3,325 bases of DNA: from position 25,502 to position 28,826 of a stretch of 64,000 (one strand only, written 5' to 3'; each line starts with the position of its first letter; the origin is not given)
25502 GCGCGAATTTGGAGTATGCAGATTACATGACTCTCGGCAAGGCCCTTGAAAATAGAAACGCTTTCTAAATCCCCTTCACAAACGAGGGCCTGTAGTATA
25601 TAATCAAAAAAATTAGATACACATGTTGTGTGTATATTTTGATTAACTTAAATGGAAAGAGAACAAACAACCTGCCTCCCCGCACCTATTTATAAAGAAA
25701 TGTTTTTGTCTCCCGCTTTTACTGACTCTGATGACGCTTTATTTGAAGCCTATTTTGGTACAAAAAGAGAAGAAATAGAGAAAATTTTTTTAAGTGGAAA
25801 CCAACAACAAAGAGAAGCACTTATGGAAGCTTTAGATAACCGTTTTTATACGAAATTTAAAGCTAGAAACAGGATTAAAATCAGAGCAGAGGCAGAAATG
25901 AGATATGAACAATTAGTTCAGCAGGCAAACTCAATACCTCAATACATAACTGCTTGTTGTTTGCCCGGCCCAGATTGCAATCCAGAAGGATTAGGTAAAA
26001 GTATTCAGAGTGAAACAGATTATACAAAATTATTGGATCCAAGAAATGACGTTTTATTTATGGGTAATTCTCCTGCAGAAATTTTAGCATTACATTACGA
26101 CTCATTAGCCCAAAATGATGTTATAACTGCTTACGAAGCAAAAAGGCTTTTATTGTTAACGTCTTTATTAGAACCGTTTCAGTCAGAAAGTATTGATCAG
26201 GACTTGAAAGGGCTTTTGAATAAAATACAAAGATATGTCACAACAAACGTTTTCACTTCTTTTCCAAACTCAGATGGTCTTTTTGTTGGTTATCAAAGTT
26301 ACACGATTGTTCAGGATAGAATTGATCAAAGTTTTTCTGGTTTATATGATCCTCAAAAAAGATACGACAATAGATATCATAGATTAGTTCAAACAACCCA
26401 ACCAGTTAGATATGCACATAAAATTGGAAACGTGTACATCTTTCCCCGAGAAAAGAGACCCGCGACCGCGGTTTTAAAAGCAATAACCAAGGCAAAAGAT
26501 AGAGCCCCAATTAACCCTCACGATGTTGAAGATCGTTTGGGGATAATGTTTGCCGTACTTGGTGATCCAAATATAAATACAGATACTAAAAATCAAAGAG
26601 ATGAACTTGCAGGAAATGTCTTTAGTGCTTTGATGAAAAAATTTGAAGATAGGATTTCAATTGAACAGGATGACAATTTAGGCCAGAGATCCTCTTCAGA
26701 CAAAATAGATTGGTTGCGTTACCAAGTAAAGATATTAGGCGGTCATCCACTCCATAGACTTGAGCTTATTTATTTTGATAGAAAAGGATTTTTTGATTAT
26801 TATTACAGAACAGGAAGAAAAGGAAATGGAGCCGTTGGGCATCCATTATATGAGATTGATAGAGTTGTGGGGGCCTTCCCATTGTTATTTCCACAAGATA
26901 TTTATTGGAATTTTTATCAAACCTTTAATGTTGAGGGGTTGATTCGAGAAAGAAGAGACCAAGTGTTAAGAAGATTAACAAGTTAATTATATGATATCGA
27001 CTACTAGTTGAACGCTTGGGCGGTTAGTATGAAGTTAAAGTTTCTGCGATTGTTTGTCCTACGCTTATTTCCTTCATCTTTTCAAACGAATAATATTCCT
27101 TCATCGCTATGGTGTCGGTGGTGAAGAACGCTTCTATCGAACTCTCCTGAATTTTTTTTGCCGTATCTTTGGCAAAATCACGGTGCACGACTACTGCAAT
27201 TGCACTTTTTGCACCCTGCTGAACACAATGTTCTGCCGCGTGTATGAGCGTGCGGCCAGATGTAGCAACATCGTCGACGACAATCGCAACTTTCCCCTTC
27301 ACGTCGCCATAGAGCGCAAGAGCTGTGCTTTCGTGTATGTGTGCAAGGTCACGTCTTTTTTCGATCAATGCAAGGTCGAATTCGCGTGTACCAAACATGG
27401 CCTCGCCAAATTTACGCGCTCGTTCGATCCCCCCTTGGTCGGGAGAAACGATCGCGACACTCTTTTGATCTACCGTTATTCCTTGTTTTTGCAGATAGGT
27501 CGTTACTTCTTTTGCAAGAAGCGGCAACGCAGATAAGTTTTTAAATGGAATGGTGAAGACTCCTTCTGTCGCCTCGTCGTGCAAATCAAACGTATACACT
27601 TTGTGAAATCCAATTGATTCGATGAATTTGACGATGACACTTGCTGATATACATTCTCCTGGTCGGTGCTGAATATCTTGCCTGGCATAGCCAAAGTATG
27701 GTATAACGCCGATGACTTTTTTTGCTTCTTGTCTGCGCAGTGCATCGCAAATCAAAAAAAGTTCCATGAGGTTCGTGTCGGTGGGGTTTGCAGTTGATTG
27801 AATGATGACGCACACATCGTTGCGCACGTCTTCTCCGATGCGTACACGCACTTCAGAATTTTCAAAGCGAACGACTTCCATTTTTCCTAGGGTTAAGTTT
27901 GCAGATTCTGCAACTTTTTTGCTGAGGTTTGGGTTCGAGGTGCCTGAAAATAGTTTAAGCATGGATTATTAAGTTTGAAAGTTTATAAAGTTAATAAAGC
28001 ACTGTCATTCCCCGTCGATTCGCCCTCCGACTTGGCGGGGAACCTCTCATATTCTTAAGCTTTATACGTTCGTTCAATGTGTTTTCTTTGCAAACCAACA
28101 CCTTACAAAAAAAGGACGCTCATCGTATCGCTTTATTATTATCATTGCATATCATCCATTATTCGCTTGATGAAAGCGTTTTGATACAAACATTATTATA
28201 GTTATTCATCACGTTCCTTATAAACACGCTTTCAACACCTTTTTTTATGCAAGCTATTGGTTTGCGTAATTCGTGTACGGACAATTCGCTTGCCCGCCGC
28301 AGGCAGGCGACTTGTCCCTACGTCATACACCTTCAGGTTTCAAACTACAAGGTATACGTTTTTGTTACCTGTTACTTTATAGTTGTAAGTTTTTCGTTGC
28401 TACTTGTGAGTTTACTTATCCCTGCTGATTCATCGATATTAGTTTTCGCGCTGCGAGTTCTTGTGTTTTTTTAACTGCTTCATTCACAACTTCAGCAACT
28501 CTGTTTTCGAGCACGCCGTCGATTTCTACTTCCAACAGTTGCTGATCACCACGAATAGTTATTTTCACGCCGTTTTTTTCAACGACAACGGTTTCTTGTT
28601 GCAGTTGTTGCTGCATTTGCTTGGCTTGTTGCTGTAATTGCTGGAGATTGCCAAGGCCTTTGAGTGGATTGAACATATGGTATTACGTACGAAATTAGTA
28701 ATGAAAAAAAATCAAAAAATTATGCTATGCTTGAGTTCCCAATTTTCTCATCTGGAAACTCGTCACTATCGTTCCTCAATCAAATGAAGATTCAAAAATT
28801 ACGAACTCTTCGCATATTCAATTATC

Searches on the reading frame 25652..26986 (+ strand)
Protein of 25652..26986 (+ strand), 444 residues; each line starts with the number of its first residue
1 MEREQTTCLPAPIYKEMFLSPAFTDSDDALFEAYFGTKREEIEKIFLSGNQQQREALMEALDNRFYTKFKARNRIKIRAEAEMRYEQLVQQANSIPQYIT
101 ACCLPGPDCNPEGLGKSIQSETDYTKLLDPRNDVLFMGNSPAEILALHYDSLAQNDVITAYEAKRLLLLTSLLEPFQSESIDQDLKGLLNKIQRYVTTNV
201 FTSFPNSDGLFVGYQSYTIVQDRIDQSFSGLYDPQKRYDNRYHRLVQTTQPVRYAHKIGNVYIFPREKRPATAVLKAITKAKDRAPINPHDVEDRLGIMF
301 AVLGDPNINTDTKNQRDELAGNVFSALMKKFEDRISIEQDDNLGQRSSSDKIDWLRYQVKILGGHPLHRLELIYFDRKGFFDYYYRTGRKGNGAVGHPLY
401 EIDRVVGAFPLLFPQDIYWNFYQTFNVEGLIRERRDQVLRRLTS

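Call 13: search_protein_families(library=pfam, proteins=[window:25652-26986:+])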
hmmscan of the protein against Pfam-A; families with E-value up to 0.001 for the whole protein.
window:25652-26986:+ (444 aa): 0 families

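Call 55: search_protein_families(library=ncbifam, proteins=[window:25652-26986:+], max_evalue=0.01)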
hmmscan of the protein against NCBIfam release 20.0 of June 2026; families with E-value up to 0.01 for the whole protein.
window:25652-26986:+ (444 aa): 0 families

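Call 56: search_protein_families(library=padloc, proteins=[window:25652-26986:+], max_evalue=0.01)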
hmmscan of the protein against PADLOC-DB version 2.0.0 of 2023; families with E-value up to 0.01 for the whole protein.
window:25652-26986:+ (444 aa): 0 families

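Call 61: find_homologous_proteins(query=window:25652-26986:+, max_evalue=0.001)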
Query window:25652-26986:+ (444 aa): 1 proteins with E <= 0.001 among 5472 candidates.
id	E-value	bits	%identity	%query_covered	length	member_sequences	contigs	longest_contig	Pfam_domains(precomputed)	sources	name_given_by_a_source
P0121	0.0e+0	1018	100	100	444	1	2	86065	-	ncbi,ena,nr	ncbi:hypothetical protein KC726_03470 [Candidatus Woesebacteria bacterium]|nr:hypothetical protein [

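Call 70: search_protein_representatives(protein=window:25652-26986:+)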
Query: 444 residues. Proteins with E-value up to 0.001 (for the whole library): 46; up to 1e-10: 10; up to 1e-30: 1. The best 46 are listed.
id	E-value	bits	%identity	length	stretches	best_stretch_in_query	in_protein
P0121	0.0e+00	1017.8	100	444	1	1-444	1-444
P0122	1.4e-25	106.9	32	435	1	131-438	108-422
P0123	6.1e-22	94.9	32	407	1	123-440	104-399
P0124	1.0e-21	94.2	30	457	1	125-440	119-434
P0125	3.6e-20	89.0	30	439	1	61-426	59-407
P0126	6.6e-16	75.0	35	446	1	241-442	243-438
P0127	1.4e-15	73.9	29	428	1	126-422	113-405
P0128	1.9e-13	66.9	28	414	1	130-442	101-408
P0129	9.9e-12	61.2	28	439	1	135-420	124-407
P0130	9.3e-11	58.0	28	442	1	60-434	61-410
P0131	1.3e-10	57.6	31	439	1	255-419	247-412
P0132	1.9e-09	53.7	30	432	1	124-418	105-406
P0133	9.4e-08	48.1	34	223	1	231-420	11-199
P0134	9.7e-08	48.1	26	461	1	122-442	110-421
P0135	3.3e-07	46.3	32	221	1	251-423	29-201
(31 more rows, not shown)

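Call 72: search_solved_structures(query=A2, max_evalue=1)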
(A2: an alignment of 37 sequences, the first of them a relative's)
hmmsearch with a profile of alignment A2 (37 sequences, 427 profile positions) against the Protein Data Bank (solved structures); distinct sequences matched with E-value up to 1: 1.
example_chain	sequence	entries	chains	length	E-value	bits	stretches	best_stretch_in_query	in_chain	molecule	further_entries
4xa3_A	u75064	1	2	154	0.037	16.2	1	13-142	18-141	Gp7-MYH7(1361-1425)-Eb1 chimera protein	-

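Call 81: predict_structure(alignment_id=A2)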
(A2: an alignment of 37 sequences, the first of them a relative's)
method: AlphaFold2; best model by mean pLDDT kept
length: 444 residues; sequences in the alignment: 37
mean_pLDDT: 90.3   pTM: 0.89
mean pLDDT of the five models: 90.3, 88.6, 88.1, 87.2, 87.1
residues with pLDDT >= 90: 334; 70-90: 72; 50-70: 34; < 50: 4
segments of 3 or more residues with pLDDT < 50: 1-4
pLDDT, mean of each block of 10 residues (from residue 1): 58 96 95 95 96 98 97 94 96 96 87 59 92 95 98 98 98 84 86 95 74 91 92 92 89 94 93 93 92 91 93 97 98 95 61 90 86 96 87 78 93 98 97 92 85
secondary structure, 60 per line:
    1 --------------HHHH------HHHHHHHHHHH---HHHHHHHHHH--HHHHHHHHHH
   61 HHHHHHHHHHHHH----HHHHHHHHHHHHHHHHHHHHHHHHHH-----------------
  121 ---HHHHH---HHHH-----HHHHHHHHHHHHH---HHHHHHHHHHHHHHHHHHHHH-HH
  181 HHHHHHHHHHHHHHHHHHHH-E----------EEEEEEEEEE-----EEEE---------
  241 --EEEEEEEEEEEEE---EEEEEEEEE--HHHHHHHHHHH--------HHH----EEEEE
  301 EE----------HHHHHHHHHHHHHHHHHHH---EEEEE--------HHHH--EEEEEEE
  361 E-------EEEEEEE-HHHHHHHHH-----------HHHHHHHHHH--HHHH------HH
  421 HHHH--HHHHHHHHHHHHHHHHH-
elements in order: H15-18 H25-35 H39-48 H51-73 H78-103 H124-128 H132-135 H141-153 H157-177 H179-200 E213-222 E228-231 E243-255 E259-267 H270-280 E296-302 H313-331 E335-339 H348-351 E354-361 E369-375 H377-385 H397-406 H409-412 H419-424 H427-443

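Call 86: fold_search(model_id=the predicted structure, library=pdb)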
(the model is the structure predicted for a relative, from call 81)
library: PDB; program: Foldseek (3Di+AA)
matches with E <= 10: 106; with E <= 0.001: 0
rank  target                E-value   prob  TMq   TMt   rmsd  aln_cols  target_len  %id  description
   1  5ded_E                1.2e-01  0.87  0.19  0.39  17.4       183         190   14  Crystal structure of the small alarmone synthethase 1 from Bacillus subtilis bound to its product pppGpp (released 2015-10-28)
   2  7ztb_B                1.7e-01  0.75  0.19  0.24  14.4       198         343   14  Structure of the Salmonella tRNA pyrophosphokinase CapRel (released 2022-11-23)
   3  2be3_B                2.5e-01  0.51  0.17  0.33  17.5       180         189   13  Structure of a GTP Pyrophosphokinase Family Protein from Streptococcus pneumoniae (released 2005-12-06)
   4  6yxa                  3.1e-01  0.38  0.23  0.20  18.7       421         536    9  Structure of the bifunctional Rel enzyme from B. subtilis (released 2020-09-23)
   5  3l9d_B                4.9e-01  0.60  0.19  0.39  13.2       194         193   13  The Crystal Structure of smu.1046c from Streptococcus mutans UA159 (released 2011-01-12)
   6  6ewz_A                5.4e-01  0.47  0.19  0.36  17.4       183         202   10  Crystal structure of RelP (SAS2) from Staphylococcus aureus bound to AMPCPP and GTP in the pre-catalytic state (released 2018-01-24)
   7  24io_B                6.9e-01  0.23  0.21  0.27  17.9       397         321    9  Crystal structure of the RelSeq N-terminal domain from Streptococcus equisimilis in complex with pppGpp (released 2026-03-18)
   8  4rwp_A                7.2e-01  0.44  0.16  0.19   6.6       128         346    9  Crystal structure of porcine OAS1 in complex with dsRNA (released 2015-05-20)
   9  6ex0_B                7.2e-01  0.28  0.18  0.35  17.6       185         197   10  Crystal structure of RelP (SAS2) from Staphylococcus aureus bound to pppGpp in the post-catalytic state (released 2018-01-24)
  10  9e2g_0Y               1.2e+00  0.03  0.05  0.08  18.4       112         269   15  Cryo-EM structure of 48 nm repeat of microtubule doublet from T. brucei flagellum (released 2025-03-12)
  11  8vx3_A                1.2e+00  0.72  0.18  0.37   4.9       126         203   12  Structure of an exported small alarmone synthetase from Streptomyces albidoflavus (released 2025-02-05)
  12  2be3_A                1.2e+00  0.30  0.18  0.36  11.4       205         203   15  Structure of a GTP Pyrophosphokinase Family Protein from Streptococcus pneumoniae (released 2005-12-06)
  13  4rwn_A                1.3e+00  0.28  0.15  0.18   7.0       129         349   10  Crystal structure of the pre-reactive state of porcine OAS1 (released 2015-05-20)
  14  9e78_0u               1.3e+00  0.03  0.05  0.08  15.7        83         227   12  48-nm repeat of the Leishmania tarentolae doublet microtubule (released 2025-03-12)
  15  4s3n_A                1.6e+00  0.38  0.13  0.16   5.0        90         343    7  Crystal structure of human OAS3 domain I in complex with dsRNA (released 2015-03-25)
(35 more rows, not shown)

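Call 88: search_protein_families(library=pfam, alignment_id=A2, max_evalue=1)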
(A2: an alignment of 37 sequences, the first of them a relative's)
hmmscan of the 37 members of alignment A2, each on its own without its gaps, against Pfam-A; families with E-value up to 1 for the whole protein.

A. member 1, P0121 (444 aa): 1 family
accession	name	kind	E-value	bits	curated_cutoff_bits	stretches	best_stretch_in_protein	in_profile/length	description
PF16119.10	DUF4835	-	0.05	13.2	25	1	28-62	229-263/276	Domain of unknown function (DUF4835)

B. families by the number of members that match (of 37 scanned): 24 families
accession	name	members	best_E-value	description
PF12081.13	GldM_1st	1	0.0076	GldM N-terminal domain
PF05698.19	Trigger_C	1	0.011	Bacterial trigger factor protein (TF) C-terminus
PF14912.11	THEG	1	0.014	Testicular haploid expressed repeat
PF16830.10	NBD94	1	0.038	Nucleotide-Binding Domain 94 of RH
PF16119.10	DUF4835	1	0.05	Domain of unknown function (DUF4835)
PF00166.26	Cpn10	1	0.056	Chaperonin 10 Kd subunit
PF01665.21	Rota_NSP3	1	0.056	Rotavirus non-structural protein NSP3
PF01432.26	Peptidase_M3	1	0.064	Peptidase family M3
PF13472.12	Lipase_GDSL_2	1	0.065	GDSL-like Lipase/Acylhydrolase family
PF11333.13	DUF3135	1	0.075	Protein of unknown function (DUF3135)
PF18742.7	DpnII-MboI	1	0.079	REase_DpnII-MboI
PF21057.2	Hikeshi-like_C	1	0.09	Hikeshi-like, C-terminal domain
PF24278.2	HVO_0513_N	1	0.092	HVO_0513, N-terminal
PF24422.1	DUF7552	1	0.1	Domain of unknown function (DUF7552)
PF11831.13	Myb_Cef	1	0.11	pre-mRNA splicing factor component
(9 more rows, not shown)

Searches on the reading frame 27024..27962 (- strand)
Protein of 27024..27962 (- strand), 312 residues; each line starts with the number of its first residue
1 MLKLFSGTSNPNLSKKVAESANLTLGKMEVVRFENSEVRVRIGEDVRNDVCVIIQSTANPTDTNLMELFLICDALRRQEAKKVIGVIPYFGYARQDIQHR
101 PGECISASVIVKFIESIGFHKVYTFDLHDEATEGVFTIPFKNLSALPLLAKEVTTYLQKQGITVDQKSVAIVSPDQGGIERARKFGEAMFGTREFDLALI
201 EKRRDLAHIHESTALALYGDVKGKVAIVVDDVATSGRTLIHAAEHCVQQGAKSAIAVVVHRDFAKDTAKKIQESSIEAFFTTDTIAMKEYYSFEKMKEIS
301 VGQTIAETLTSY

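Call 13: search_protein_families(library=pfam, proteins=[window:27024-27962:-])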
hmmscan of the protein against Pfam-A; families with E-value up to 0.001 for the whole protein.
window:27024-27962:- (312 aa): 3 families
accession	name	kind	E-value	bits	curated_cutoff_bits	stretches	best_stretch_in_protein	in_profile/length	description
PF13793.12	Pribosyltran_N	-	8.2e-39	132.5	25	1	2-118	1-117/117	N-terminal domain of ribose phosphate pyrophosphokinase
PF14572.12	Pribosyl_synth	-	6.4e-15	56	27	1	211-309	71-170/184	Phosphoribosyl synthetase-associated domain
PF00156.33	Pribosyltran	-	1.6e-13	50.7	26.3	1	141-267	3-131/158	Phosphoribosyl transferase domain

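Call 16: find_encoding_contigs(protein=window:27024-27962:-, flank=10000, max_places=10)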
Protein window:27024-27962:- (312 aa): no gene with exactly this product is on record in the collection.

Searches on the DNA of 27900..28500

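Call 38: search_rna_families(source=window, start=27900, end=28500, threshold=evalue, max_evalue=5)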
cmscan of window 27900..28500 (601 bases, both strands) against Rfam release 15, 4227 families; matches with E-value up to 5: 3.
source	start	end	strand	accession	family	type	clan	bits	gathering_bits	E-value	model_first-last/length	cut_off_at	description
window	28185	28274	+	RF00033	MicF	Gene; antisense;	-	22.9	79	0.65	1-94/94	no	MicF RNA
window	27940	28003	+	RF00493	snoU2-30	Gene; snRNA; snoRNA; CD-box;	-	16.5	60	3.4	1-70/70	no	Small nucleolar RNA U2-30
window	28302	28396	-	RF01676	P31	Gene; sRNA;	-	16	40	2.4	1-82/82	no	Pseudomonas sRNA P31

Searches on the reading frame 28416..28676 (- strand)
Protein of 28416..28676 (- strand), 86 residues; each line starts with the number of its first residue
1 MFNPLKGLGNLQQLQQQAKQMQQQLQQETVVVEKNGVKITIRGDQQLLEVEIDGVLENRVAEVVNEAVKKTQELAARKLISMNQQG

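Call 13: search_protein_families(library=pfam, proteins=[window:28416-28676:-])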
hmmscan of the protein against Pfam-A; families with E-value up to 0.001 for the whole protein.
window:28416-28676:- (86 aa): 1 family
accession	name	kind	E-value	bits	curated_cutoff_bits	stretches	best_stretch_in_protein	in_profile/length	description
PF02575.21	YbaB_DNA_bd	-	7.2e-09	36.2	25.5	1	9-82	2-86/91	YbaB/EbfC DNA-binding family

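Call 15: find_encoding_contigs(protein=window:28416-28676:-, flank=10000, max_places=10)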
Protein window:28416-28676:- (86 aa): 3 contigs read that carry it; 2 places shown.
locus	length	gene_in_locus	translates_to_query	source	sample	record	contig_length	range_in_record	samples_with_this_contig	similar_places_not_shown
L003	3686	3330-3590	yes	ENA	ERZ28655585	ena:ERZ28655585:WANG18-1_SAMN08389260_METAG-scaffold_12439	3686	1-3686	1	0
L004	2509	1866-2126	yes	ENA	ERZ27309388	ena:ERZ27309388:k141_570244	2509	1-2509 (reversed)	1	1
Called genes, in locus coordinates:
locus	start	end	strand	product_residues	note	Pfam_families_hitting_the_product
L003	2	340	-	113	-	?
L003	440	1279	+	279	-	-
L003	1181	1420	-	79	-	-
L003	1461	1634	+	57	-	PF01165:Ribosomal_S21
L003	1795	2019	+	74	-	PF02130:YbeY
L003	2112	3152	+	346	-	PF13177:DNA_pol3_delta2, PF13604:AAA_30 (faint), PF13401:AAA_22 (weak), PF00004:AAA, PF07728:AAA_5 (weak)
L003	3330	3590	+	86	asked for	PF02575:YbaB_DNA_bd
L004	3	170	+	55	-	?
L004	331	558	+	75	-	PF02130:YbeY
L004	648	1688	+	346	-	PF13177:DNA_pol3_delta2, PF13604:AAA_30 (faint), PF13401:AAA_22 (weak), PF00004:AAA, PF07728:AAA_5 (weak)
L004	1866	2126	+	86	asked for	PF02575:YbaB_DNA_bd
